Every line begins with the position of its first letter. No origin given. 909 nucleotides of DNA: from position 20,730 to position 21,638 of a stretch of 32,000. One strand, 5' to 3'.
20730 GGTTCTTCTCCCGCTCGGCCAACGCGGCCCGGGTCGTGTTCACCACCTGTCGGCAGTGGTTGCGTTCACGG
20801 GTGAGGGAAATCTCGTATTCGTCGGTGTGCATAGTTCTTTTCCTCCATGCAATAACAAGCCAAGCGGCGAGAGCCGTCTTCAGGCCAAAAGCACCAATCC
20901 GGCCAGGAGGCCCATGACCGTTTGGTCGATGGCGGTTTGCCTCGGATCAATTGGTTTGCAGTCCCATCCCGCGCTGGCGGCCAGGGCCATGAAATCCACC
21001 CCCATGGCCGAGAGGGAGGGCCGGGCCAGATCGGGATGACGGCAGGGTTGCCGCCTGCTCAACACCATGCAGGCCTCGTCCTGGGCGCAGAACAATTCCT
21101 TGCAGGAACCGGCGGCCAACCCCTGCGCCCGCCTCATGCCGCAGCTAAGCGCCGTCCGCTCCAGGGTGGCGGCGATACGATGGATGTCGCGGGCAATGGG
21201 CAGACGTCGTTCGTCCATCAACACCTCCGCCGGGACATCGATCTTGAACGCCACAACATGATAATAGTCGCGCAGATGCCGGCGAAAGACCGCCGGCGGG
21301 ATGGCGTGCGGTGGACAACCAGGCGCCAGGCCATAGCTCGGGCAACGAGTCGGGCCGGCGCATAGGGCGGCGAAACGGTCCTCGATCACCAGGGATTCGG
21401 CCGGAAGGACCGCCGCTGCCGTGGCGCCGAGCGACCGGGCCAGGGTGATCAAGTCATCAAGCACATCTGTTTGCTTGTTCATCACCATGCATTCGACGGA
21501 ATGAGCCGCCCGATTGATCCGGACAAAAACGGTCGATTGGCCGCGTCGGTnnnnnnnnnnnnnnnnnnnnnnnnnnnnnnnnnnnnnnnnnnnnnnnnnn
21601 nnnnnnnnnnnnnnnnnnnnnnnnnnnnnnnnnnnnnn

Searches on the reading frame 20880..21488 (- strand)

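Call 8: search_protein_families(library=pfam, proteins=[window:20880-21488:-], max_evalue=0.0001)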
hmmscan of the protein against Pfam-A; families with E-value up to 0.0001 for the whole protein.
window:20880-21488:- (202 aa): 1 family
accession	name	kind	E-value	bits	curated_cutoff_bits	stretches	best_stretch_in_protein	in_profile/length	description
PF10050.14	DUF2284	-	1.1e-29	103.7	25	1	27-182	2-150/161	Predicted metal-binding protein (DUF2284)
